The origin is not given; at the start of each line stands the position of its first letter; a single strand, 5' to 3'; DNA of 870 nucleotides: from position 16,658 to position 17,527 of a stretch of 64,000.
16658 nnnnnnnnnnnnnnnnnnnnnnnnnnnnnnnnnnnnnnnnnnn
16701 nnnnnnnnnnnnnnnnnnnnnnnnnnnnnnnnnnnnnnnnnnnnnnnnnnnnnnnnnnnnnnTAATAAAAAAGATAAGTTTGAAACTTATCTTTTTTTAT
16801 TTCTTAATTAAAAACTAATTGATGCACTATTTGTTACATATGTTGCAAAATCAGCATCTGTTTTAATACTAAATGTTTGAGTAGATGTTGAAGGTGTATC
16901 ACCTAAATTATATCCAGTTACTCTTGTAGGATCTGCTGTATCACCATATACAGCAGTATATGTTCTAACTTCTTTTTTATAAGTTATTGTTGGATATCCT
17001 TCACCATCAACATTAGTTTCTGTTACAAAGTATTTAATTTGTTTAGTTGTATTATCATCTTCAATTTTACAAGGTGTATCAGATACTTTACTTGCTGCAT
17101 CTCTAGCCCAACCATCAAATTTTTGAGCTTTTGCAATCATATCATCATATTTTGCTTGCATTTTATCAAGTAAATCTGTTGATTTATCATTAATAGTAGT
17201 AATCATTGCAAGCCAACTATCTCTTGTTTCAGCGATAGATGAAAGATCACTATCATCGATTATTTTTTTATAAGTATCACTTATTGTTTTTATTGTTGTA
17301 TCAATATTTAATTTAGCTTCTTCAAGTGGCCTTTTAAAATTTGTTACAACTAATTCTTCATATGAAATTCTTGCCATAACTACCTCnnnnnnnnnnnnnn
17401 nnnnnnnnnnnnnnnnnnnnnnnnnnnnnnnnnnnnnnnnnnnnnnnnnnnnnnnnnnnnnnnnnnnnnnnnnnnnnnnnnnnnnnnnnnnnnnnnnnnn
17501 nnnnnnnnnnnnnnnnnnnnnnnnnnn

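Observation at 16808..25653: Two WXG100-pair loci, each next to a signal-peptide-less, C-terminally anchored repeat protein: candidate ESX/T7SS-like substrate module with no ATPase in the window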

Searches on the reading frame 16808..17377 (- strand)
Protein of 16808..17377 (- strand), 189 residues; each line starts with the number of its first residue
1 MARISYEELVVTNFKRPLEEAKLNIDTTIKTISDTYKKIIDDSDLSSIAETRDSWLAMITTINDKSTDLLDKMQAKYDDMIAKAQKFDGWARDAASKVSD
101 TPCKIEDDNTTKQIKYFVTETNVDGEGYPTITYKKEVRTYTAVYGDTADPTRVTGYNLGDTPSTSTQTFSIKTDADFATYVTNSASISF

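Call 3: search_protein_families(library=pfam, max_evalue=1, proteins=[window:16808-17377:-])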
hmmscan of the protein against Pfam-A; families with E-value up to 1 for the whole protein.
window:16808-17377:- (189 aa): 0 families

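Call 4: search_protein_families(library=ncbifam, max_evalue=1, proteins=[window:16808-17377:-])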
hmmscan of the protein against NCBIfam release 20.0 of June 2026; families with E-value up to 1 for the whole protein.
window:16808-17377:- (189 aa): 0 families

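Call 47: find_homologous_proteins(query=A4, max_evalue=0.001)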
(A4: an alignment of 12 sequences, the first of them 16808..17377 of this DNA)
Query A4 (12 sequences) (189 aa, profile of the alignment): 10 proteins with E <= 0.001 among 4446 candidates.
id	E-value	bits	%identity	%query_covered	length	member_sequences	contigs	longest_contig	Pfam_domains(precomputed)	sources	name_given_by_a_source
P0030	1.4e-53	200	32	12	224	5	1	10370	-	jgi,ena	-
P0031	2.2e-53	199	-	-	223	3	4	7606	-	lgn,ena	-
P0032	5.0e-45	172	63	100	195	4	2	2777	-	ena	-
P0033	8.4e-44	168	97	100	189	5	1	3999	-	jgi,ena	-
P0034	2.6e-37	147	-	-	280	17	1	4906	-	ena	-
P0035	2.2e-36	144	83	100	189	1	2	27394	-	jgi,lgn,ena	-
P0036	1.6e-26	112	57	99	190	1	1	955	-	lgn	-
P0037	5.7e-23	100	-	-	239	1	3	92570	-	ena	-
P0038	9.2e-17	80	-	-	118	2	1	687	-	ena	-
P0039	4.1e-16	78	20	53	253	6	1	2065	-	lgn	-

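Call 50: find_encoding_contigs(protein=P0037, flank=10000, max_places=2)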
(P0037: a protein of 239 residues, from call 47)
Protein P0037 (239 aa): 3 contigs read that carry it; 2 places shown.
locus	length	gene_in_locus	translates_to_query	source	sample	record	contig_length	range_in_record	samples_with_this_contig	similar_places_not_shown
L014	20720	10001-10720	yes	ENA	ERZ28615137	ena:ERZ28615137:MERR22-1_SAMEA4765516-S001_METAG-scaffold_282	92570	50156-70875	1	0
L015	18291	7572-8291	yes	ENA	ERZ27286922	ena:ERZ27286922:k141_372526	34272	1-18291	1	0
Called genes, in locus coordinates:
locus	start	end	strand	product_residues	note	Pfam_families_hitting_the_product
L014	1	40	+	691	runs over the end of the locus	PF03176:MMPL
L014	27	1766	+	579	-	-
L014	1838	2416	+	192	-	PF03729:DUF308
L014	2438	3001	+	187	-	PF01553:Acyltransferase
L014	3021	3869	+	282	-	PF00781:DAGK_cat, PF19279:YegS_C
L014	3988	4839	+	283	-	PF02666:PS_Dcarbxylase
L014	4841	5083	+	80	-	-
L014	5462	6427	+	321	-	PF13310:Virulence_RhuM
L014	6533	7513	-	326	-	PF13379:NMT1_2, PF09084:NMT1, PF12974:Phosphonate-bd (weak)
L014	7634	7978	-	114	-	-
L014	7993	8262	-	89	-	-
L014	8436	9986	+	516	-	PF12396:DUF3659 (faint), PF26059:DUF8020 (faint)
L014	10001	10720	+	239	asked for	-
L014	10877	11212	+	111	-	-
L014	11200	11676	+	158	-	-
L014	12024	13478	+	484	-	PF12396:DUF3659 (faint)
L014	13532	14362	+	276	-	-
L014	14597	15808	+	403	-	PF02274:ADI, PF19420:DDAH_eukar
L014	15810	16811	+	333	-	PF02729:OTCace_N, PF00185:OTCace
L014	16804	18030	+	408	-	PF02274:ADI, PF19420:DDAH_eukar (faint)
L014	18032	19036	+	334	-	PF02729:OTCace_N, PF00185:OTCace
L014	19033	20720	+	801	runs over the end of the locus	PF00696:AA_kinase, PF03606:DcuC, PF03806:ABG_transport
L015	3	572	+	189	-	?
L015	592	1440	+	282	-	PF00781:DAGK_cat, PF19279:YegS_C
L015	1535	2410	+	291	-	PF02666:PS_Dcarbxylase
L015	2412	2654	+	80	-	-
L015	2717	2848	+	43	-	-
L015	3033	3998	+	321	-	PF13310:Virulence_RhuM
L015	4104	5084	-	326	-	PF13379:NMT1_2, PF09084:NMT1, PF12974:Phosphonate-bd (weak)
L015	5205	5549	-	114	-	-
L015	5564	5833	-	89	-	-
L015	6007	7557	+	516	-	PF12396:DUF3659 (faint), PF26059:DUF8020 (faint)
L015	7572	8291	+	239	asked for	-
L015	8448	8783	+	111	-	-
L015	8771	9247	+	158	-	-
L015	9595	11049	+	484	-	PF12396:DUF3659 (faint)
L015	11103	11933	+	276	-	-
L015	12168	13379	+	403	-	PF02274:ADI, PF19420:DDAH_eukar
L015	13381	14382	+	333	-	PF02729:OTCace_N, PF00185:OTCace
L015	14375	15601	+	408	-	PF02274:ADI, PF19420:DDAH_eukar (faint)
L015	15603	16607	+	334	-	PF02729:OTCace_N, PF00185:OTCace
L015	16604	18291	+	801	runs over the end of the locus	PF00696:AA_kinase, PF03606:DcuC, PF03806:ABG_transport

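Call 56: predict_structure(alignment_id=A5)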
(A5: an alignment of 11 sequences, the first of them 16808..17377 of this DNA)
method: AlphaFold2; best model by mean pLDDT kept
length: 189 residues; sequences in the alignment: 11
mean_pLDDT: 86.6   pTM: 0.66
mean pLDDT of the five models: 86.6, 84.2, 83.8, 82.3, 79.4
residues with pLDDT >= 90: 64; 70-90: 120; 50-70: 3; < 50: 2
segments of 3 or more residues with pLDDT < 50: none
pLDDT, mean of each block of 10 residues (from residue 1): 66 83 86 85 85 88 89 87 86 90 92 93 82 95 82 89 93 92 80
secondary structure, 60 per line:
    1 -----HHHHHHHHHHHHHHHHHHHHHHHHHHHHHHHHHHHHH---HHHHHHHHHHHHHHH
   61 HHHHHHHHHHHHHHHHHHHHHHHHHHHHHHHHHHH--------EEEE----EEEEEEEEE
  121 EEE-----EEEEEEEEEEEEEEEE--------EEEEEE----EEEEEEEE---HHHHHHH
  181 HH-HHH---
elements in order: H6-42 H46-95 E104-107 E112-123 E129-144 E153-158 E163-170 H174-182

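Call 58: fold_search(model_id=the predicted structure, library=pdb)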
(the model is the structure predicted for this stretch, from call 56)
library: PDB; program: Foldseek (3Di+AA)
matches with E <= 10: 472; with E <= 0.001: 0
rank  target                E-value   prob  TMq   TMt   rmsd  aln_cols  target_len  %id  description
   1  6yfj_AA               4.0e-02  0.20  0.14  0.19  11.1        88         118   20  Virus-like particle of bacteriophage ESE001 (released 2020-09-02)
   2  8co1_A1               9.8e-02  0.75  0.17  0.07   6.6        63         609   22  Type II Secretion System (released 2024-04-10)
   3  7q1v_D                2.4e-01  0.14  0.11  0.15  17.1        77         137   17  Arches protomer (trimer of TrwG/VirB8peri) structure from the fully-assembled R388 type IV secretion system determined (released 2022-06-22)
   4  7o41_F                2.4e-01  0.14  0.11  0.12  17.1        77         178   17  Hexameric composite model of the Inner Membrane Complex (IMC) with the Arches from the fully-assembled R388 type IV se (released 2022-06-22)
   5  7o41_D                2.4e-01  0.14  0.11  0.11  17.1        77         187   17  Hexameric composite model of the Inner Membrane Complex (IMC) with the Arches from the fully-assembled R388 type IV se (released 2022-06-22)
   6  7o41_E                2.4e-01  0.14  0.11  0.11  17.1        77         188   17  Hexameric composite model of the Inner Membrane Complex (IMC) with the Arches from the fully-assembled R388 type IV se (released 2022-06-22)
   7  9j3d_D                2.4e-01  0.13  0.19  0.13  21.8       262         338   10  Cryo-EM structure of TMexCD1-TOprJ1 (released 2025-08-13)
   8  9y9l_Z                2.5e-01  0.13  0.16  0.13   6.9        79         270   14  CP at the barbed end with one cofilin on second-to-last subunit (released 2026-03-04)
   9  8rta_D                3.0e-01  0.14  0.11  0.12  17.2        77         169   16  Arches-protomer complex full-length structure (TrwJ/VirB8) from the fully-assembled R388 type IV secretion system dete (released 2024-06-19)
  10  8rtd_S                3.0e-01  0.14  0.11  0.10  17.2        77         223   16  Stalk-Arches-IMC structure from the fully-assembled R388 type IV secretion system determined by cryo-EM. (released 2024-06-19)
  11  5dac_B                3.2e-01  0.80  0.41  0.20  11.6       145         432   10  ATP-gamma-S bound Rad50 from Chaetomium thermophilum in complex with DNA (released 2016-03-02)
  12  3ub1_B                3.2e-01  0.38  0.20  0.16   6.3        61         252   15  Ntf2 like protein involved in plasmid conjugation (released 2012-02-08)
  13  6yfm_AA               3.2e-01  0.15  0.17  0.20  12.4       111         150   13  Virus-like particle of bacteriophage ESE021 (released 2020-09-02)
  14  5dac_A                3.4e-01  0.72  0.39  0.19  12.0       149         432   11  ATP-gamma-S bound Rad50 from Chaetomium thermophilum in complex with DNA (released 2016-03-02)
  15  8rta_G                3.6e-01  0.12  0.11  0.13  17.1        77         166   17  Arches-protomer complex full-length structure (TrwJ/VirB8) from the fully-assembled R388 type IV secretion system dete (released 2024-06-19)
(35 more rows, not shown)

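Call 84: search_protein_families(library=pfam, alignment_id=A4, max_evalue=0.01)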
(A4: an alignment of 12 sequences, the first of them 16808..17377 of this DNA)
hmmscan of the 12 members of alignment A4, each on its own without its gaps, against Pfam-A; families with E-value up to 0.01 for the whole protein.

A. member 1, window:16808-17377:- (189 aa): 0 families

B. families by the number of members that match (of 12 scanned): 4 families
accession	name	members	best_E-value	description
PF23067.1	MG280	1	0.00061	Uncharacterised protein MG280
PF07964.16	Red1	1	0.0021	Rec10 / Red1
PF04513.17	Baculo_PEP_C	1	0.0022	Baculovirus polyhedron envelope protein, PEP, C terminus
PF05622.17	HOOK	1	0.0044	HOOK protein coiled-coil region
